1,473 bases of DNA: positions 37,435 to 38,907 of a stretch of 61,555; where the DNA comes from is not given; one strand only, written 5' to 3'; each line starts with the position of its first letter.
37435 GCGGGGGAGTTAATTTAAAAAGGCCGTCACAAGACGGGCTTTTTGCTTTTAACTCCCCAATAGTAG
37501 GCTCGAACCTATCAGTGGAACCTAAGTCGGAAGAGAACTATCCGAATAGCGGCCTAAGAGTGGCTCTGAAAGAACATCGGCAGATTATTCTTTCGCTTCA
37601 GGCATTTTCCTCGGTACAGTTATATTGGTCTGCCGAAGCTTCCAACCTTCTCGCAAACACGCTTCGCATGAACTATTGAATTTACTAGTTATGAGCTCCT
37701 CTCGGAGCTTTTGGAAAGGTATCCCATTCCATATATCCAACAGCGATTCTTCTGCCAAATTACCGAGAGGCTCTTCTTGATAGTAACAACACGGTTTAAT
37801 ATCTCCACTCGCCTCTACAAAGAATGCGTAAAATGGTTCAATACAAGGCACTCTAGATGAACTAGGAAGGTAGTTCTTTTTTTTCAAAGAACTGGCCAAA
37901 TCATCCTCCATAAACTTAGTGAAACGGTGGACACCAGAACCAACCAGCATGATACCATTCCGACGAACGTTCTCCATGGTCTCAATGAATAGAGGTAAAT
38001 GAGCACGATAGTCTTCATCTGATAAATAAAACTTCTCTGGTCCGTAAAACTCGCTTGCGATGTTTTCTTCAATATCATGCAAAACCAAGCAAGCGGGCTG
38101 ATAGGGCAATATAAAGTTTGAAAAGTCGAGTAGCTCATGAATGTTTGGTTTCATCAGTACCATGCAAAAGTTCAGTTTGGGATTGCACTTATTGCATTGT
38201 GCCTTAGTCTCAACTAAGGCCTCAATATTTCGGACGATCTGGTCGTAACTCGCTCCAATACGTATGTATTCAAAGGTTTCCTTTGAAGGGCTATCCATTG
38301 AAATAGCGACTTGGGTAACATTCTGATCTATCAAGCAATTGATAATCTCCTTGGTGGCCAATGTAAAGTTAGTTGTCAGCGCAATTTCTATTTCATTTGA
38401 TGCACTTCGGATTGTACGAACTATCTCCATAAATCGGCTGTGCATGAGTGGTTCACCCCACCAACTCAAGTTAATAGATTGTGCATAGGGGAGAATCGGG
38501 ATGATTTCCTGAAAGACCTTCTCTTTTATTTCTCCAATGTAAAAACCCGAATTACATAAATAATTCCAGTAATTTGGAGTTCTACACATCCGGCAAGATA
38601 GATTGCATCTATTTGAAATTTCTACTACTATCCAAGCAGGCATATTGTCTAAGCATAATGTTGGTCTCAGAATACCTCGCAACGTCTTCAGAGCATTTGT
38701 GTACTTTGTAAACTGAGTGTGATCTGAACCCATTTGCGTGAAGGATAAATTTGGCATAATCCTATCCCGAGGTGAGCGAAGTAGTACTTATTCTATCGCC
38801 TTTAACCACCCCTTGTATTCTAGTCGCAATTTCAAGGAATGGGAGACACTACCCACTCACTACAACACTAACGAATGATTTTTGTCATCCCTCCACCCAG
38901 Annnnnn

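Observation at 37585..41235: Minimal two-radical-SAM RiPP cluster with an NHLP-like precursor and a Cys-free cationic Val/Ala core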

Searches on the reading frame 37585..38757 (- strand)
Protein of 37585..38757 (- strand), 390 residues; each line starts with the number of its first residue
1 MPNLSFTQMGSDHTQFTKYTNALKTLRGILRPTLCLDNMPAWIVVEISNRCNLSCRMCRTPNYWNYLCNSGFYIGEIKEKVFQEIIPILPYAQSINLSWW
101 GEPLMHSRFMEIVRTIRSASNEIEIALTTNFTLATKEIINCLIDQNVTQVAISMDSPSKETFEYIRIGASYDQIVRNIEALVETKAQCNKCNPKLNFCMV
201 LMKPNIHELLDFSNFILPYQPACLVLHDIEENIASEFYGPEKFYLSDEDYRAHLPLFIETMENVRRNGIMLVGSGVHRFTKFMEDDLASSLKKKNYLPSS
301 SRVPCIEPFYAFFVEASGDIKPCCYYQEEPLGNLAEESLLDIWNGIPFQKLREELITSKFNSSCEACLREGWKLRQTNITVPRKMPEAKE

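Call 3: search_protein_families(library=pfam, proteins=[window:37585-38757:-], max_evalue=1)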
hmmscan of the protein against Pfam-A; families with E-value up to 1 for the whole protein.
window:37585-38757:- (390 aa): 3 families
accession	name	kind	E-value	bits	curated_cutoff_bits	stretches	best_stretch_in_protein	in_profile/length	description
PF04055.27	Radical_SAM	-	8.3e-15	55.8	29.5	1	45-185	1-140/166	Radical SAM superfamily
PF13186.11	SPASM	-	3.9e-13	49.9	21.5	1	305-367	1-66/67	Iron-sulfur cluster-binding domain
PF13353.11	Fer4_12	-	0.0005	20.8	22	1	50-136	14-97/137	4Fe-4S single cluster domain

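Call 4: search_protein_families(library=ncbifam, proteins=[window:37585-38757:-], max_evalue=1)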
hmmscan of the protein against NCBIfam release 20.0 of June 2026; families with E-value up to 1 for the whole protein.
window:37585-38757:- (390 aa): 68 families (the best 25 are shown)
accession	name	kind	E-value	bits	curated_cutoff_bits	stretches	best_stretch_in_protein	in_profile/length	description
TIGR04317.1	W_rSAM_matur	equivalog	1e-32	113.7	380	2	43-215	6-170/349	tungsten cofactor oxidoreductase radical SAM maturase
NF033640.1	N_Twi_rSAM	subfamily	6.7e-31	107.8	170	2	37-220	107-299/398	twitch domain-containing radical SAM protein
TIGR04311.1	rSAM_Geo_metal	subfamily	4.7e-30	105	400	2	40-211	2-169/423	radical SAM/SPASM family putative metalloenzyme maturase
TIGR04068.1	rSAM_ocin_clost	equivalog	7.6e-19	67.9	500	1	35-367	78-411/462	Cys-rich peptide radical SAM maturase CcpM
TIGR04321.1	spiroSPASM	subfamily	1.1e-17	63.9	250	2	29-186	219-381/510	spiro-SPASM protein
TIGR04545.1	rSAM_ahbD_hemeb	equivalog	9.5e-17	61.4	500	1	43-367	2-308/339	heme b synthase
TIGR02666.1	moaA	equivalog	7.2e-16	58.1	284.05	1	46-216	15-180/336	GTP 3',8-cyclase MoaA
TIGR04250.1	SCM_rSAM_ScmE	equivalog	7.7e-14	51.4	400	1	42-360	4-311/358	SynChlorMet cassette radical SAM/SPASM protein ScmE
TIGR04251.1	SCM_rSAM_ScmF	equivalog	1.3e-13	51.1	400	1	47-186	10-146/353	SynChlorMet cassette radical SAM/SPASM protein ScmF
TIGR04053.2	TIGR04053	equivalog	2.3e-13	50.1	395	2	37-214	4-171/366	TIGR04053 family radical SAM/SPASM domain-containing protein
TIGR04055.1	rSAM_NirJ2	equivalog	1.3e-12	47.9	500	2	47-213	6-158/326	putative heme d1 biosynthesis radical SAM protein NirJ2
NF001199.0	PRK00164.2-1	equivalog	9.8e-12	44.6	231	1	45-213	16-175/308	GTP 3',8-cyclase MoaA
NF050035.1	rSAM_WgK_link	exception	2.7e-11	43.1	650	1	38-182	6-144/367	radical SAM/SPASM peptide maturase WgkB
TIGR02668.1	moaA_archaeal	equivalog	4.5e-11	42.3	325.25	1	45-226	14-183/303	GTP 3',8-cyclase MoaA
NF038283.1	viperin_w_prok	equivalog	9.8e-11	41.3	180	1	47-221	8-180/281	viperin family antiviral radical SAM protein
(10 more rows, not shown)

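Call 11: find_homologous_proteins(query=window:37585-38757:-, max_evalue=1e-10)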
Query window:37585-38757:- (390 aa): 35 proteins with E <= 1e-10 among 2251 candidates.
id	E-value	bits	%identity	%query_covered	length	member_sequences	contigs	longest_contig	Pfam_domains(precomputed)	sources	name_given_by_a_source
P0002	1.8e-268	908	100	100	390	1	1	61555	PF13186.12,PF04055.28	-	-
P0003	2.4e-109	384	46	91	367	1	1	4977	PF13186.12,PF04055.28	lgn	-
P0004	1.7e-28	118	26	84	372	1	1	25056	PF13186.12,PF04055.28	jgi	jgi:radical SAM protein with 4Fe4S-binding SPASM domain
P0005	1.9e-22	98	25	92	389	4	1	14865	PF13186.12,PF04055.28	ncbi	-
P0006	3.3e-20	91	25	85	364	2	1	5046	PF13186.12,PF04055.28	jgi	jgi:MoaA/NifB/PqqE/SkfB family radical SAM enzyme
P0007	3.7e-20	90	30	39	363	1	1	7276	PF13186.12,PF04055.28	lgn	-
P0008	1.1e-18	86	25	84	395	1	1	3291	PF13186.12,PF04055.28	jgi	jgi:radical SAM protein with 4Fe4S-binding SPASM domain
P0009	3.6e-18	84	23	84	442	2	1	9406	PF13186.12,PF04055.28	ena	-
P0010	8.2e-18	83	24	84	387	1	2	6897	PF13186.12,PF04055.28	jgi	-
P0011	3.6e-17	81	23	86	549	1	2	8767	PF13431.13,PF13414.13,PF13176.13,PF13428.13,PF14559.13,PF13371.13,PF13186.12,PF04055.28,PF00515.35,PF12895.14,PF13424.13,PF21033.5,PF13432.13,PF13181.13,PF07719.24,PF13174.13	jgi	jgi:MoaA/NifB/PqqE/SkfB family radical SAM enzyme/Tfp pilus assembly protein PilF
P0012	4.3e-17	80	25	86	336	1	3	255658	PF13186.12,PF04055.28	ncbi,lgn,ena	-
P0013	6.5e-17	80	24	84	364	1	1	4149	PF13186.12,PF04055.28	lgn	-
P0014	1.3e-16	79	26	85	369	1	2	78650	PF13186.12,PF04055.28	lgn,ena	-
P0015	2.8e-16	78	30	43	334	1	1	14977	PF13186.12,PF04055.28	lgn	-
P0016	3.5e-16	77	25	85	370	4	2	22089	PF13186.12,PF04055.28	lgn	-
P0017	1.5e-15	75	25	85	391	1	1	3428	PF13186.12,PF04055.28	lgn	-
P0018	1.9e-15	75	30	37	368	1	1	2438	PF13186.12,PF04055.28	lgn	-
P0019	5.3e-15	73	29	40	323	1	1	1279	PF13186.12,PF04055.28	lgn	-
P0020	6.5e-15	73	26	85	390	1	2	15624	PF13186.12,PF04055.28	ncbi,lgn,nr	ncbi:MAG: hypothetical protein PWQ63_721 [Methanolobus sp.]|nr:hypothetical protein [Methanolobus sp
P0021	8.7e-15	73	23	82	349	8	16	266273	PF13186.12,PF04055.28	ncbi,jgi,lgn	ncbi:MAG: radical SAM protein [Candidatus Jordarchaeales archaeon]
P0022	5.2e-14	70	24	85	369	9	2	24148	PF13186.12,PF04055.28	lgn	-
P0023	1.5e-13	69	26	83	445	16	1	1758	PF13186.12,PF04055.28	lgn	-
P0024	2.0e-13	68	27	36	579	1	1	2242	PF13431.13,PF23914.2,PF13414.13,PF13428.13,PF14559.13,PF13186.12,PF04055.28,PF13353.12,PF00515.35,PF13432.13,PF13181.13,PF07719.24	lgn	-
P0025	3.7e-13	67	25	59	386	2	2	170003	PF13186.12,PF04055.28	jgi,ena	jgi:molybdenum cofactor biosynthesis enzyme MoaA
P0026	5.0e-13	67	22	86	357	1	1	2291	PF13186.12,PF04055.28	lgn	-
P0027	7.6e-13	66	35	18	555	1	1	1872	PF13186.12,PF04055.28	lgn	-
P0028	1.5e-12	65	23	86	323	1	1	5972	PF13186.12,PF04055.28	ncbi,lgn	-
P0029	1.9e-12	65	29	20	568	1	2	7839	PF13186.12,PF04055.28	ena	-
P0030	4.1e-12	64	25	85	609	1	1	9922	PF13186.12,PF04055.28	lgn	-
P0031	4.6e-12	64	23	85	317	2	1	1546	PF13186.12,PF04055.28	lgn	-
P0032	8.2e-12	63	28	35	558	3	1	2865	PF13186.12,PF04055.28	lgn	-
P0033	1.1e-11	63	27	77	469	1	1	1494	PF13186.12,PF04055.28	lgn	-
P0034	6.3e-11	60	23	84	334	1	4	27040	PF13186.12,PF04055.28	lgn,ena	-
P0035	7.1e-11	60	27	45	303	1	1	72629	PF13186.12,PF04055.28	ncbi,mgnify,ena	mgnify:CR=1 FL=1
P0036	9.4e-11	59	25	87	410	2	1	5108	PF13186.12,PF04055.28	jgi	jgi:MoaA/NifB/PqqE/SkfB family radical SAM enzyme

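Call 13: find_encoding_contigs(protein=P0003, flank=10000, max_places=4)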
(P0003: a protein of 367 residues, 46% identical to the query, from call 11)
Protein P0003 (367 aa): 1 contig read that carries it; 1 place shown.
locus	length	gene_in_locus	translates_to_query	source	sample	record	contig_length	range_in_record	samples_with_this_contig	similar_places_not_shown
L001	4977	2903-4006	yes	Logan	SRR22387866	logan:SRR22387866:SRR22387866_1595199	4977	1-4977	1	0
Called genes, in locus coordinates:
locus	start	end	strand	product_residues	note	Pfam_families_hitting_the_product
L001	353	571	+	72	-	-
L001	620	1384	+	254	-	PF04055:Radical_SAM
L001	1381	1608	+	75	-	-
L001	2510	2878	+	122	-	-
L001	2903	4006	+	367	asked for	PF04055:Radical_SAM, PF13186:SPASM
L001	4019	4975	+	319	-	?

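Call 38: search_solved_structures(query=window:37585-38757:-, max_evalue=0.001)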
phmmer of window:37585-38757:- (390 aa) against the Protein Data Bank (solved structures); distinct sequences matched with E-value up to 0.001: 3.
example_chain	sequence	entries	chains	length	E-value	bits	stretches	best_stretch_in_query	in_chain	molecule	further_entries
4m7t_A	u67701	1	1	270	3.9e-07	32.7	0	299-356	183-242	BtrN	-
4m7s_A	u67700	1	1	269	8.9e-07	31.5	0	299-357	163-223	BtrN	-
7vob_C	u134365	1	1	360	0.00098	21.5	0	44-181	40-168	Cytosylglucuronate decarboxylase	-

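Call 52: find_related_loci(query=A2, collection=metagenome_contigs, flank=5000)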
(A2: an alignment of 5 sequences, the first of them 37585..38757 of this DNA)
Query A2 (390 aa) in metagenome_contigs; peptide patterns used: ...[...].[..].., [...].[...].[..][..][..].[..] (x = any residue, [..] = any of these).
600 stretches matched a pattern (row limit reached: there are more); 353 encode a relative of the query (tblastn E <= 1e-3); the best 80 are kept; 80 distinct loci.
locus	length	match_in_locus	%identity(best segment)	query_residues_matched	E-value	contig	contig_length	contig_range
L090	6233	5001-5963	24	39-367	3e-32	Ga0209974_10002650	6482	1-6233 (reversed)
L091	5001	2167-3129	23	39-367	2e-31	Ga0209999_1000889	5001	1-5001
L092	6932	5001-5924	29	38-370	6e-30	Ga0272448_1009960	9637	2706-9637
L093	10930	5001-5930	26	45-369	5e-29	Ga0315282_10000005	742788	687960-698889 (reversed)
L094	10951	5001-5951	26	35-368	2e-28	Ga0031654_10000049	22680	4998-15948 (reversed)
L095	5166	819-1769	26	35-368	7e-28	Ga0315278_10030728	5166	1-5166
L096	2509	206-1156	26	35-368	1e-27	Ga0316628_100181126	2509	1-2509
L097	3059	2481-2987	32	37-209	9e-27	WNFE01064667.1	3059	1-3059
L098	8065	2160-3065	26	43-371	1e-26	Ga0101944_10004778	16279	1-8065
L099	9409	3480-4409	27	37-371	1e-25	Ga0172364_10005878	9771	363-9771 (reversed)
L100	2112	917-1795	26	47-367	4e-25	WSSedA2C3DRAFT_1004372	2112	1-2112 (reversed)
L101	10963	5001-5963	24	30-367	5e-25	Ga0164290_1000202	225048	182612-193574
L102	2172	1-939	25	40-368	5e-25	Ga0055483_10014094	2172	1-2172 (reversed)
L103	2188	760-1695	25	39-367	9e-25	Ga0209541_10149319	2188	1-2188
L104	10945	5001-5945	25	31-370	3e-24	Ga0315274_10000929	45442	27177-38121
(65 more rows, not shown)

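Call 58: search_solved_structures(query=A2, max_evalue=1)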
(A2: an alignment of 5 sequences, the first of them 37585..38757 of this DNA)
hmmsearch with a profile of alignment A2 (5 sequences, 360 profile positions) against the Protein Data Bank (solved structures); distinct sequences matched with E-value up to 1: 20.
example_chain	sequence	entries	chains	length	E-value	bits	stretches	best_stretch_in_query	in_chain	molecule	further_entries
4m7t_A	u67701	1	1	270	7.2e-14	54.8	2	282-352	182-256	BtrN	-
4m7s_A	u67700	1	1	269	2.4e-13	53.1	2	282-352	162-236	BtrN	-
4k36_A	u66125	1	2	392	6e-07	32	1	39-351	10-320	Anaerobic sulfatase-maturating enzyme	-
5wgg_A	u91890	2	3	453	8.4e-06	28.3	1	36-324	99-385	Radical SAM domain protein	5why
2fb2_A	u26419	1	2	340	0.0017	20.7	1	38-159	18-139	Molybdenum cofactor biosynthesis protein A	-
1tv7_A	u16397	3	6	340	0.0023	20.3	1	39-159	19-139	Molybdenum cofactor biosynthesis protein A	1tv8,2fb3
7vob_C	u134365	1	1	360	0.0029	19.9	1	73-169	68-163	Cytosylglucuronate decarboxylase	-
7voc_C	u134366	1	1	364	0.0029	19.9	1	73-169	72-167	Cytosylglucuronate decarboxylase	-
9gm3_A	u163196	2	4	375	0.016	17.4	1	34-152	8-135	ChlB radical SAM domain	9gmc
6efn_A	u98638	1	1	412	0.022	17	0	285-336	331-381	Sporulation killing factor maturation protein SkfB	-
7tol_A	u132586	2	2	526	0.055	15.7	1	37-157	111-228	glycerol dibiphytanyl glycerol tetraether - macrocyclic archaeol synthase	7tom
3g3n_A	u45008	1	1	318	0.14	14.3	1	8-82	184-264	High affinity cAMP-specific 3',5'-cyclic phosphodiesterase 7A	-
1zkl_A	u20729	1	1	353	0.18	14.1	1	8-81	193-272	High-affinity cAMP-specific 3',5'-cyclic phosphodiesterase 7A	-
4y2b_A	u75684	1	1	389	0.19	14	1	8-81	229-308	High affinity cAMP-specific 3',5'-cyclic phosphodiesterase 7A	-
4pm0_A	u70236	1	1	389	0.19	14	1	8-81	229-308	High affinity cAMP-specific 3',5'-cyclic phosphodiesterase 7A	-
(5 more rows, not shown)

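Call 60: search_protein_families(library=ncbifam, proteins=[L001:2510-2878:+], max_evalue=1)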
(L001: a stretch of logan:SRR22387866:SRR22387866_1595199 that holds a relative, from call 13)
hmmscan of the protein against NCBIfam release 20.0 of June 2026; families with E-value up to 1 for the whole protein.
L001:2510-2878:+ (122 aa): 5 families
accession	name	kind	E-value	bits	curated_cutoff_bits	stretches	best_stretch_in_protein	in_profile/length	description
TIGR03793.1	leader_NHLP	domain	0.00024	20.9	50.9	1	20-53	8-41/77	NHLP leader peptide family RiPP precursor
NF038399.1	NH_RiPP_Os17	domain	0.0051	16.9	40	1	19-51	4-36/63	Os1348 family NHLP clan protein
TIGR04351.1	TOMM_nitrile_2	subfamily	0.014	14.9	65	1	17-52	1-36/48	TIGR04351 family putative TOMM peptide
TIGR04509.1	mod_pep_NH_fam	subfamily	0.028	14.5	34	1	17-51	6-38/87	NHLP-related RiPP peptide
NF038175.1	IniB_NTERM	domain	0.096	12.7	40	1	18-48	2-32/49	IniB N-terminal domain-containing protein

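Call 82: predict_structure(alignment_id=A3)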
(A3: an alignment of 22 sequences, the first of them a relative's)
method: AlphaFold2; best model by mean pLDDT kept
length: 390 residues; sequences in the alignment: 22
mean_pLDDT: 81.2   pTM: 0.82
mean pLDDT of the five models: 81.2, 80.9, 80.6, 80.1, 79.5
residues with pLDDT >= 90: 217; 70-90: 77; 50-70: 33; < 50: 63
segments of 3 or more residues with pLDDT < 50: 1-28, 233-235, 292-300, 370-390
pLDDT, mean of each block of 10 residues (from residue 1): 33 41 48 62 94 83 68 90 95 91 97 98 95 98 98 98 96 98 98 97 96 98 89 54 87 97 96 87 81 45 74 94 85 95 92 80 64 39 36
secondary structure, 60 per line:
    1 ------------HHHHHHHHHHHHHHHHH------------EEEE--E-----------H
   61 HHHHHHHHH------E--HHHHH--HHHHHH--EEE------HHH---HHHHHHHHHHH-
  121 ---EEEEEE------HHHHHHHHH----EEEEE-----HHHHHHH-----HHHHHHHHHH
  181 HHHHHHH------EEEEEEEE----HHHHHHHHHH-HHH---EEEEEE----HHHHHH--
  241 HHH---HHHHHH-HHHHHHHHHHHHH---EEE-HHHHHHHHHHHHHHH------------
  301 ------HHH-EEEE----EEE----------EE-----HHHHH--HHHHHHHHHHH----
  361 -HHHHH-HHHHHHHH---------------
elements in order: H13-29 E42-45 H60-69 H79-83 H86-91 E94-96 H109-119 E124-129 H136-144 E149-153 H159-165 H171-187 E194-201 H206-215 E223-228 H233-238 H247-252 H254-266 E270-272 H274-288 E311-314 E319-321 H339-343 H346-356 H362-366 H368-375

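Call 85: fold_search(model_id=the predicted structure, library=pdb)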
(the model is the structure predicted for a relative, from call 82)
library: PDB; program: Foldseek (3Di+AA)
matches with E <= 10: 1709; with E <= 0.001: 234
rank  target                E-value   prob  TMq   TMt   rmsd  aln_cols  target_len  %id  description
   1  5v1t_A                1.4e-15  1.00  0.60  0.54   7.8       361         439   17  Crystal structure of Streptococcus suis SuiB bound to precursor peptide SuiA (released 2017-08-30)
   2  5v1q_B                4.3e-15  1.00  0.59  0.53   7.1       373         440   17  Crystal structure of Streptococcus suis SuiB (released 2017-08-30)
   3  5v1q_A                6.8e-15  1.00  0.61  0.56   6.9       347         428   17  Crystal structure of Streptococcus suis SuiB (released 2017-08-30)
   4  5v1s_A                1.7e-14  1.00  0.60  0.55   7.6       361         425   17  Crystal structure of Streptococcus suis SuiB bound to S-adenosylmethionine (released 2017-08-30)
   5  5v1s_B                4.0e-14  1.00  0.58  0.53   7.4       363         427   17  Crystal structure of Streptococcus suis SuiB bound to S-adenosylmethionine (released 2017-08-30)
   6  8hzy_A                2.0e-13  1.00  0.56  0.49   6.3       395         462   13  The crystal structure of a Radical SAM Enzyme DesII (released 2024-07-10)
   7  8hzy_B                5.1e-13  1.00  0.56  0.49   6.8       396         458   13  The crystal structure of a Radical SAM Enzyme DesII (released 2024-07-10)
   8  6efn                  6.4e-13  1.00  0.57  0.58   4.5       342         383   16  Structure of a RiPP maturase, SkfB (released 2018-10-24)
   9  5why_B                8.5e-13  1.00  0.52  0.49  11.4       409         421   17  Structural Insights into Thioether Bond Formation in the Biosynthesis of Sactipeptides (released 2017-07-26)
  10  4k36_A                1.3e-12  1.00  0.56  0.57   7.1       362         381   19  His6 tagged anSMEcpe with bound AdoMet (released 2013-05-08)
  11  8hzv_D                1.3e-12  1.00  0.55  0.47   5.7       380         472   13  The crystal structure of a Radical SAM Enzyme DesII (released 2024-07-10)
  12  4k39_B                1.9e-12  1.00  0.58  0.63   6.7       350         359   19  Native anSMEcpe with bound AdoMet and Cp18Cys peptide (released 2013-05-08)
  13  8hzv_B                1.9e-12  1.00  0.57  0.48   6.2       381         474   12  The crystal structure of a Radical SAM Enzyme DesII (released 2024-07-10)
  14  4k38_A                2.0e-12  1.00  0.58  0.61   6.9       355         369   19  Native anSMEcpe with bound AdoMet and Kp18Cys peptide (released 2013-05-08)
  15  4k37_A                2.4e-12  1.00  0.58  0.62   6.8       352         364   19  Native anSMEcpe with bound AdoMet (released 2013-05-08)
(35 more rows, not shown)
